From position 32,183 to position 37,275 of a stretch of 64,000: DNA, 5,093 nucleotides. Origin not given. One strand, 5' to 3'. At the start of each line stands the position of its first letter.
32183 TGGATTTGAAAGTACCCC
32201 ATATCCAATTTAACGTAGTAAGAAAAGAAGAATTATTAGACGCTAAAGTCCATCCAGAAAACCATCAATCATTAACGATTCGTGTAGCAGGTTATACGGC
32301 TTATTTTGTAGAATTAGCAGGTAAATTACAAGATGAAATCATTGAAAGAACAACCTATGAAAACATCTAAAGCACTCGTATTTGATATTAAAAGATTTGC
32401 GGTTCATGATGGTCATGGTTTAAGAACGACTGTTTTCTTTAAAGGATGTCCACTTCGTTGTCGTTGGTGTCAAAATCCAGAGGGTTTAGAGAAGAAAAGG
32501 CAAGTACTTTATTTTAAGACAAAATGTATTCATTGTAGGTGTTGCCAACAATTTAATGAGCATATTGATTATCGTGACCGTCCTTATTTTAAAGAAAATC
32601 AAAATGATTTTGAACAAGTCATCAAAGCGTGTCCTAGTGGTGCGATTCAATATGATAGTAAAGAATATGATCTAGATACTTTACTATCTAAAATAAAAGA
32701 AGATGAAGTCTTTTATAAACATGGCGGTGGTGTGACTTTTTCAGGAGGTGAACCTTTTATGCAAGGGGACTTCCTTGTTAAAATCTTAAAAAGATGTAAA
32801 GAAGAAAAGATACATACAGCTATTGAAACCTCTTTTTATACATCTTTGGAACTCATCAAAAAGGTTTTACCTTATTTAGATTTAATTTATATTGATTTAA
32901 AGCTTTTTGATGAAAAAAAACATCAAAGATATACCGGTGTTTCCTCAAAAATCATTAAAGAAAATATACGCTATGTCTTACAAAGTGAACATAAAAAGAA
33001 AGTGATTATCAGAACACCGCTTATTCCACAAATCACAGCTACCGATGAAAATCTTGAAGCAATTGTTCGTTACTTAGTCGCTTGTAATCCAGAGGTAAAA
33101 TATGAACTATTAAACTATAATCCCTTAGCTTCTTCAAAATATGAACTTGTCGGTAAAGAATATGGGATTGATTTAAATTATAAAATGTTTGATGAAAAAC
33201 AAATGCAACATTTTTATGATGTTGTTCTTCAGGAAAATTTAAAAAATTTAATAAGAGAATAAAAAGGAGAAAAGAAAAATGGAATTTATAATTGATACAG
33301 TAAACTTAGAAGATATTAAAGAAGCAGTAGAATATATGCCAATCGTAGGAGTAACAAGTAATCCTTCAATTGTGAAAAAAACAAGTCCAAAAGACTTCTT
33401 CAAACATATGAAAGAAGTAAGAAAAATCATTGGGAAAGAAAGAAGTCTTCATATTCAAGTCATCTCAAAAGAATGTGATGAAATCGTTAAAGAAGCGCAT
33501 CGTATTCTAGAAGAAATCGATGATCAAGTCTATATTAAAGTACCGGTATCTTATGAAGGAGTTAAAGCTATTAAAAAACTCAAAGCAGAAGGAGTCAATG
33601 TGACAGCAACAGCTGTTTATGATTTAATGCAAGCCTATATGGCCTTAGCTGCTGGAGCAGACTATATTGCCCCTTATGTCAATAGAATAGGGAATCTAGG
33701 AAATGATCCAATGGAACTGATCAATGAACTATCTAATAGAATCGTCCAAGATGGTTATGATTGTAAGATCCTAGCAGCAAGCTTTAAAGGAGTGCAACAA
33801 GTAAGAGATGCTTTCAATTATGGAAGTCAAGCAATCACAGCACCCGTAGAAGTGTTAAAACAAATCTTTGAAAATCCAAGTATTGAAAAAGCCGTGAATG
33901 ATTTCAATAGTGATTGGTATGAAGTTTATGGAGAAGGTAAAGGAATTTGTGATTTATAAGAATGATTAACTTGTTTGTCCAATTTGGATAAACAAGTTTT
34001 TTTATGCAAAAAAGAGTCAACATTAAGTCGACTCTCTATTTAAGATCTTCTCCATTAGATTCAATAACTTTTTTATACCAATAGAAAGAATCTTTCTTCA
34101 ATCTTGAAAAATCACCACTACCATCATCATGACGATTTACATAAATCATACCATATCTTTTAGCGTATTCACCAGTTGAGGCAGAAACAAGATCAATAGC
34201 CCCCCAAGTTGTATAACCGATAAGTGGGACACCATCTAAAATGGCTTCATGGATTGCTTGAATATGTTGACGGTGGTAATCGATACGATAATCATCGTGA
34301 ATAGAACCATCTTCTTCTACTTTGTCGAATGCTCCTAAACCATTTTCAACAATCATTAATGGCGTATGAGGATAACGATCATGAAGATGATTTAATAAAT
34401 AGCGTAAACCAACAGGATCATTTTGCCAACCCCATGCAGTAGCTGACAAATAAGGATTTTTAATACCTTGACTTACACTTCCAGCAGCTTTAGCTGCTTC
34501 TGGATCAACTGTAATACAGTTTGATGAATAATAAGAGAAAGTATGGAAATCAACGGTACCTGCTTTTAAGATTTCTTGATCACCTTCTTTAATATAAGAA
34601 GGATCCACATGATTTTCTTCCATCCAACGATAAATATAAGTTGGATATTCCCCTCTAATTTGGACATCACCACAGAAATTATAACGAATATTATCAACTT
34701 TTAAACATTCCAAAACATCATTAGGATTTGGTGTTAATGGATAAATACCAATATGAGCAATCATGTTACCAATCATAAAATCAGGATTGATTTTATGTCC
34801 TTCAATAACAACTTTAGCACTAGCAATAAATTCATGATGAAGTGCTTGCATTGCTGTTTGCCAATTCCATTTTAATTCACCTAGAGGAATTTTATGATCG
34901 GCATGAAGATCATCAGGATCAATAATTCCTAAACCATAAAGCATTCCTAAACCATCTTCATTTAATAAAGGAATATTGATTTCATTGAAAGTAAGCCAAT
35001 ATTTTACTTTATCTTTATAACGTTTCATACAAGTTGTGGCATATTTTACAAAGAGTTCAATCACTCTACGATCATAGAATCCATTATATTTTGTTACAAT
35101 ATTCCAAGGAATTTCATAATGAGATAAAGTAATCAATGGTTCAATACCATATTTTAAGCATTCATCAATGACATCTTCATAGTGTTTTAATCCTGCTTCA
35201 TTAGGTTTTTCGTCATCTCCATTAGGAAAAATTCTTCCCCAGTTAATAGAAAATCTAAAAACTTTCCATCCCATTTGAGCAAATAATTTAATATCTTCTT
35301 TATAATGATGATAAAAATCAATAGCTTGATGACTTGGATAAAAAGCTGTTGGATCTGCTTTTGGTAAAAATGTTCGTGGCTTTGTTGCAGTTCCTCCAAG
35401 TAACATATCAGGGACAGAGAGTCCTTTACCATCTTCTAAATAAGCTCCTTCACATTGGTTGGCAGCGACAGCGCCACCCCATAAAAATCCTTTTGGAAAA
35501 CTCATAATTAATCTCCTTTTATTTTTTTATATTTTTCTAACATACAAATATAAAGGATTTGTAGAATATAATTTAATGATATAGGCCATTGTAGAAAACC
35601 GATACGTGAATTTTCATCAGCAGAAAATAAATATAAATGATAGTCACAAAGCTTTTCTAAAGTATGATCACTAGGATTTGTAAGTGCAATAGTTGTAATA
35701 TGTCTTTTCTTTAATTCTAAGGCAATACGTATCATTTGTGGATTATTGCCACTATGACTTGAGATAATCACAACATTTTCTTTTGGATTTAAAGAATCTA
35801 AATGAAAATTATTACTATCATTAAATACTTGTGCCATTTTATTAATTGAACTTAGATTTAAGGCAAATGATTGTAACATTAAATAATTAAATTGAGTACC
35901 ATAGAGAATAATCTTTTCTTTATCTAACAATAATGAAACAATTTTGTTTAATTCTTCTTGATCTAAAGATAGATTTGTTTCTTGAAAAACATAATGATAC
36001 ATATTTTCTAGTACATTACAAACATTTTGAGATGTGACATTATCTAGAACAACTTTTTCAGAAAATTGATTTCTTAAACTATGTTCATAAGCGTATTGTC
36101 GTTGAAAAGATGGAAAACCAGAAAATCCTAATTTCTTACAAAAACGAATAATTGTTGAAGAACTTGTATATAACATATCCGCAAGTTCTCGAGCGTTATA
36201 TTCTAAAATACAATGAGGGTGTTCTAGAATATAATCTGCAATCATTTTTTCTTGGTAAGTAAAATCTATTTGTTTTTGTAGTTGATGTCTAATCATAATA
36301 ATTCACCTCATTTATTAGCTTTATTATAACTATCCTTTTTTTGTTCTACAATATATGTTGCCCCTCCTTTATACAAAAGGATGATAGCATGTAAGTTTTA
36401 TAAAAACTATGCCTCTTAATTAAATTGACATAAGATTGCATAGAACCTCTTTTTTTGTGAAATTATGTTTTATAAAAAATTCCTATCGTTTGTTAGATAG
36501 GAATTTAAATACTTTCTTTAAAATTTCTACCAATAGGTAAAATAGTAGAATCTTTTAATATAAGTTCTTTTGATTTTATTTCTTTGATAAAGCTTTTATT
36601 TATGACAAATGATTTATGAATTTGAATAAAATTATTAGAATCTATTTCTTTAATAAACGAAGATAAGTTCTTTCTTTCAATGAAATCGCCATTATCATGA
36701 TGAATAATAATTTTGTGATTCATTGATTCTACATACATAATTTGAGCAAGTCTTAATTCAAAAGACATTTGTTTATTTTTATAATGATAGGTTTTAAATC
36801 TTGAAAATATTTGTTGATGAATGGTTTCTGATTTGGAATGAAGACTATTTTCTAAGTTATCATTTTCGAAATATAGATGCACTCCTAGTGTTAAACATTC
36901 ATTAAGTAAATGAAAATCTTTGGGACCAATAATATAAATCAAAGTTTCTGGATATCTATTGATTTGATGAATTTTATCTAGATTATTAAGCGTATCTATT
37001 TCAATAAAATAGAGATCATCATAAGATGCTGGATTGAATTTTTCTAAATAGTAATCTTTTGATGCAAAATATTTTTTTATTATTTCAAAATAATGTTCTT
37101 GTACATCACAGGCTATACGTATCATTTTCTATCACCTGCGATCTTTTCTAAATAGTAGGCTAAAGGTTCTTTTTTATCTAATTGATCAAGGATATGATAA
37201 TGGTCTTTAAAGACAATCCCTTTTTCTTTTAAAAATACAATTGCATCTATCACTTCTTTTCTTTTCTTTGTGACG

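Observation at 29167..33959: Eliminase-type glycyl radical enzyme + activase + FSA-type aldolase under a DeoR regulator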

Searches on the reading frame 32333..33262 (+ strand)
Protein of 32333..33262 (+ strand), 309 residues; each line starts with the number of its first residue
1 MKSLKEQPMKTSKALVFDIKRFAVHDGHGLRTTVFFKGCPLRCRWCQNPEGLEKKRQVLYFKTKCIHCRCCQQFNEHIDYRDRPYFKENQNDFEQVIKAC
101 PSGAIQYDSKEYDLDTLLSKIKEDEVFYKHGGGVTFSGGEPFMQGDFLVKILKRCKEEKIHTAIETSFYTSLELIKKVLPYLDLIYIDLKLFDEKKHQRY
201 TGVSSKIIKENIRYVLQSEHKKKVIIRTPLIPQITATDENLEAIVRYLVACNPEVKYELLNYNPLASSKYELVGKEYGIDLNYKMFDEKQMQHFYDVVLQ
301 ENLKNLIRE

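Call 3: search_protein_families(library=pfam, proteins=[window:32333-33262:+])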
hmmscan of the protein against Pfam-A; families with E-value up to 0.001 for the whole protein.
window:32333-33262:+ (309 aa): 3 families
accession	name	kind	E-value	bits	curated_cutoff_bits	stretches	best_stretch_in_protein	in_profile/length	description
PF04055.27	Radical_SAM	-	1.1e-15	58.7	29.5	1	34-242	2-160/166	Radical SAM superfamily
PF13353.11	Fer4_12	-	2e-13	51.3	22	1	26-202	2-128/137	4Fe-4S single cluster domain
PF06902.16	Fer4_19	-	6e-06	26.6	24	1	58-108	8-62/64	Divergent 4Fe-4S mono-cluster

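Call 8: search_protein_families(library=ncbifam, proteins=[window:32333-33262:+])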
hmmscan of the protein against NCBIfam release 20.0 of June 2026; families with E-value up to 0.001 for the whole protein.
window:32333-33262:+ (309 aa): 24 families
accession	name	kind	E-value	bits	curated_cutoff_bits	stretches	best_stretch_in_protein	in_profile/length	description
TIGR02494.1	PFLE_PFLC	subfamily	9e-88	294.3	174.35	1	16-299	1-290/293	glycyl-radical enzyme activating protein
NF048010.1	SfplDhtActHpsHDes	equivalog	1.7e-81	273.3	430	1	12-294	4-294/298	(2S)-3-sulfopropanediol dehydratase activating enzyme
NF033717.2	HPDL_rSAM_activ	equivalog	3e-77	259.9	420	1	12-307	2-305/311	4-hydroxyphenylacetate decarboxylase activase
NF043069.1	T4HPD_activ_SAM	equivalog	2.4e-76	257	425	1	14-304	2-294/299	trans-4-hydroxy-L-proline dehydratase activase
NF033719.1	ind_deCO2_activ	equivalog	2.8e-73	246.8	425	1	14-305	1-300/302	indoleacetate decarboxylase activase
NF048008.1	SfplDhtActHpfHKleb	equivalog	2.4e-68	230.7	500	1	16-288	2-287/308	(2S)-3-sulfopropanediol dehydratase activating enzyme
TIGR04395.1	cutC_activ_rSAM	equivalog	1.2e-64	218.5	360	1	12-304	3-303/309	choline TMA-lyase-activating enzyme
NF007483.0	PRK10076.1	equivalog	2e-51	174.9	326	2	97-280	83-264/292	[formate-C-acetyltransferase]-activating enzyme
TIGR04003.1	rSAM_BssD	equivalog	3.6e-47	161.1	496.45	1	15-288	2-283/314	[benzylsuccinate synthase]-activating enzyme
TIGR02493.1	PFLA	equivalog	5.7e-45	153.5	231.75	2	108-296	42-230/235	pyruvate formate-lyase-activating protein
TIGR04041.1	activase_YjjW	hypoth_equivalog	6.5e-38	130.7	250.2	1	14-269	2-245/276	YjjW family glycine radical enzyme activase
NF008356.0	PRK11145.1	equivalog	8.4e-32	110.4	375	2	109-300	48-239/246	pyruvate formate lyase 1-activating protein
TIGR02495.1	NrdG2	equivalog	1e-16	60.8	131.15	2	108-248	43-180/193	anaerobic ribonucleoside-triphosphate reductase activating protein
TIGR04337.1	AmmeMemoSam_rS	hypoth_equivalog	1.4e-10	40.6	220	1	110-250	93-236/349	AmmeMemoRadiSam system radical SAM enzyme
TIGR02491.1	NrdG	equivalog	4.1e-09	36.6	126.1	1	18-54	4-40/154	anaerobic ribonucleoside-triphosphate reductase activating protein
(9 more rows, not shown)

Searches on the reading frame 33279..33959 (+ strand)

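Call 4: search_protein_families(library=pfam, proteins=[window:33279-33959:+])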
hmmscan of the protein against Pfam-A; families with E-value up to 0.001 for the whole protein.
window:33279-33959:+ (226 aa): 1 family
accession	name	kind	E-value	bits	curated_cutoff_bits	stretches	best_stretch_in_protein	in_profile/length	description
PF00923.25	TAL_FSA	-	2.4e-52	178.5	27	1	4-206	2-242/285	Transaldolase/Fructose-6-phosphate aldolase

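Call 8: search_protein_families(library=ncbifam, proteins=[window:33279-33959:+])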
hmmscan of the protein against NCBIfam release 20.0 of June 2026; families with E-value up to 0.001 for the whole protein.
window:33279-33959:+ (226 aa): 11 families
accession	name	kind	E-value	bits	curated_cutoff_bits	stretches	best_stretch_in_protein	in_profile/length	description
NF009299.0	PRK12656.1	equivalog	1.1e-89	299.8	214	1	1-219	1-219/222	fructose-6-phosphate aldolase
NF009296.0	PRK12653.1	subfamily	6.1e-59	199.4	306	1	1-219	1-217/220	fructose-6-phosphate aldolase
TIGR00875.1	fsa_talC_mipB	equivalog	1e-57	195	245.95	1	1-216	1-212/213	fructose-6-phosphate aldolase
TIGR02134.1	transald_staph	equivalog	9.4e-20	71.3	281.95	1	4-208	9-215/236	transaldolase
TIGR00874.1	talAB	equivalog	1.3e-12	47.7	396.2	1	82-199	125-253/317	transaldolase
NF002881.0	PRK03343.1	subfamily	6.5e-11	41.9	367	1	62-123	115-177/370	transaldolase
NF003026.0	PRK03903.1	equivalog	3e-10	39.8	344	1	62-124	102-165/323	transaldolase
NF009001.0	PRK12346.1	subfamily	1.4e-09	38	439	1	82-140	126-184/316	transaldolase A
NF007080.0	PRK09533.1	equivalog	7.5e-09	34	712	1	62-124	115-177/949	bifunctional transaldolase/phosoglucose isomerase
NF008965.0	PRK12309.1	equivalog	5e-08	32.4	550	1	67-138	110-187/392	transaldolase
TIGR00876.1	tal_mycobact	equivalog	3.1e-07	30.1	233.75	0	63-116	105-159/350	transaldolase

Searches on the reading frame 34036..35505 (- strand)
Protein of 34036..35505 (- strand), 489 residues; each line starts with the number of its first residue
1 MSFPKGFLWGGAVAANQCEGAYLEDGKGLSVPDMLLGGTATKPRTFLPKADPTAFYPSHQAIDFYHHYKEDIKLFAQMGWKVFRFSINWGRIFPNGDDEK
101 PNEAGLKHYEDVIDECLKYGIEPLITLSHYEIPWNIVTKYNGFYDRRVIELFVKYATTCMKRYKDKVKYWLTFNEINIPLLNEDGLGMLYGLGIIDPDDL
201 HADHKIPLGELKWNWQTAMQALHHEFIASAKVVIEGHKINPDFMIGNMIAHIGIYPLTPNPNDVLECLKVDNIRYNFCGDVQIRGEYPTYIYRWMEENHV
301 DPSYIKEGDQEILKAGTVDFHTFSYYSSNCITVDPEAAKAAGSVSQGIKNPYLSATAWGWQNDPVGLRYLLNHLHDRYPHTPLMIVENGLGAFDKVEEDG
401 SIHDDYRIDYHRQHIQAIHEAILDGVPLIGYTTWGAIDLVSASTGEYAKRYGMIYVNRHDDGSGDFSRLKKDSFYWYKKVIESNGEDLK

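Call 4: search_protein_families(library=pfam, proteins=[window:34036-35505:-])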
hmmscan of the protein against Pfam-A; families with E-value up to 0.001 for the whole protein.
window:34036-35505:- (489 aa): 2 families
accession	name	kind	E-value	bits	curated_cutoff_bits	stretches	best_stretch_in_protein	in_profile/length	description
PF00232.24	Glyco_hydro_1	-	2.6e-127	425.4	22.6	1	2-485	4-452/453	Glycosyl hydrolase family 1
PF00150.24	Cellulase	-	1.9e-06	28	23.5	1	67-166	22-119/272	Cellulase (glycosyl hydrolase family 5)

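Call 8: search_protein_families(library=ncbifam, proteins=[window:34036-35505:-])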
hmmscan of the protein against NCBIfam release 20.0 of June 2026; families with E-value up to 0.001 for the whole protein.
window:34036-35505:- (489 aa): 8 families
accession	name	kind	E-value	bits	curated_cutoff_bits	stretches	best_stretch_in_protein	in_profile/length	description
NF007154.0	PRK09589.1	subfamily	7.1e-168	559.2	624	1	2-488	3-476/476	6-phospho-beta-glucosidase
NF007356.0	PRK09852.1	subfamily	5.9e-165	549.5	623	1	2-489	3-474/474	6-phospho-beta-glucosidase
NF011589.0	PRK15014.1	subfamily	3.4e-162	541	686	1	2-488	5-477/477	6-phospho-beta-glucosidase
NF007158.0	PRK09593.1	subfamily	9.1e-158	525.9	639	1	1-489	4-478/478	6-phospho-beta-glucosidase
TIGR03356.1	BGL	equivalog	7.4e-83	278.8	478.5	1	3-477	1-427/427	GH1 family beta-glucosidase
NF010036.0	PRK13511.1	subfamily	3.1e-76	256.9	610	1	2-483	4-465/469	6-phospho-beta-galactosidase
TIGR01233.1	lacG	equivalog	4.8e-58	197.2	561.2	1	3-483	4-468/472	6-phospho-beta-galactosidase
NF041004.1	Beta_gal_BgaS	equivalog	2e-18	66.2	475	1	99-458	121-445/479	beta-galactosidase BgaS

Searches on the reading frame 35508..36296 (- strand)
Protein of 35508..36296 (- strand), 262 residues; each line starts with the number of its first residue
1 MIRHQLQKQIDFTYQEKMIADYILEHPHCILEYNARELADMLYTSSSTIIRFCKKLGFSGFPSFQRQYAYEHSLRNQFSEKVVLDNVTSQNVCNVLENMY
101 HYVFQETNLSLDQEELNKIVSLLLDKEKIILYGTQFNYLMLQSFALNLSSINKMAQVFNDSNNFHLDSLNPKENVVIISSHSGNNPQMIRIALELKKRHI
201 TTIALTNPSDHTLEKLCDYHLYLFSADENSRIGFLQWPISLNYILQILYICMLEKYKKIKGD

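Call 4: search_protein_families(library=pfam, proteins=[window:35508-36296:-])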
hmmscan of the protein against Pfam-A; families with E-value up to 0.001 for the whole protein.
window:35508-36296:- (262 aa): 3 families
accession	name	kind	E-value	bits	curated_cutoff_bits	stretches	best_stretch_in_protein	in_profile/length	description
PF01418.23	HTH_6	-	2.2e-16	60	28.3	1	8-69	10-71/77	Helix-turn-helix domain, rpiR family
PF01380.27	SIS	-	4e-15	56.2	25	1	123-229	2-110/131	SIS domain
PF13580.11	SIS_2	-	5.2e-06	27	27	1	172-206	103-137/138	SIS domain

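Call 8: search_protein_families(library=ncbifam, proteins=[window:35508-36296:-])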
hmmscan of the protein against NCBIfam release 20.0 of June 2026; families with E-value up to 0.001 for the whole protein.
window:35508-36296:- (262 aa): 11 families
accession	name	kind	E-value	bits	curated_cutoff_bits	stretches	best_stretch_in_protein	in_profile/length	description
NF008590.0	PRK11557.1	equivalog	1.2e-17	64.3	355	1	7-253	9-260/282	MurR/RpiR family transcriptional regulator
NF008458.0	PRK11337.1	equivalog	2.9e-17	62.6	378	1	8-221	23-237/293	MurR/RpiR family transcriptional regulator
NF040776.2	AlsR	equivalog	8.9e-17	60.9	400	1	9-222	12-226/279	transcriptional repressor AlsR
NF008451.0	PRK11302.1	subfamily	1.2e-16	61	296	1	5-223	6-225/286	transcriptional regulator HexR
NF010701.0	PRK14101.1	equivalog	7.6e-15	54.1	920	1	11-219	353-561/638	bifunctional transcriptional regulator/glucokinase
NF012026.0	PRK15482.1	equivalog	2.2e-12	47.1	408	1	10-254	12-264/285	HTH-type transcriptional regulator MurR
TIGR03127.2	RuMP_HxlB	equivalog_domain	3.6e-07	30.2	160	1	106-228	10-128/178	6-phospho-3-hexuloisomerase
NF002805.0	PRK02947.1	subfamily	2.4e-06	26.9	135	1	172-209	107-144/247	sugar isomerase domain-containing protein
TIGR00393.1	kpsF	subfamily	0.00027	20.6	203.7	1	159-224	33-99/268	KpsF/GutQ family sugar-phosphate isomerase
NF008141.0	PRK10892.1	equivalog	0.00052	19.4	505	1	171-234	95-158/328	arabinose-5-phosphate isomerase KdsD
NF041755.1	RuMP_HxlAB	equivalog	0.00057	18.9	500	1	110-233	230-349/391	bifunctional 3-hexulose-6-phosphate synthase/6-phospho-3-hexuloisomerase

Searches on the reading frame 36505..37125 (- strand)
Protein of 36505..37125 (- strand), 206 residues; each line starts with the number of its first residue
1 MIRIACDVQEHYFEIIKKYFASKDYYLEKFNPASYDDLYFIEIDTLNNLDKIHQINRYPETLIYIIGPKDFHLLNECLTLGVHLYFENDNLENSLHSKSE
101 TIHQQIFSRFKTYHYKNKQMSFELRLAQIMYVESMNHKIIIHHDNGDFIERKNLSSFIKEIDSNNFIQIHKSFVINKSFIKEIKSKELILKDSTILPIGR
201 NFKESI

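Call 4: search_protein_families(library=pfam, proteins=[window:36505-37125:-])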
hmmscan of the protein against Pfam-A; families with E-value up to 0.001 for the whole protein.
window:36505-37125:- (206 aa): 1 family
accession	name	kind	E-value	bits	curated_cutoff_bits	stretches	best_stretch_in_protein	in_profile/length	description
PF04397.21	LytTR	-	1.7e-16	60.7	22.6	1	123-204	5-91/98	LytTr DNA-binding domain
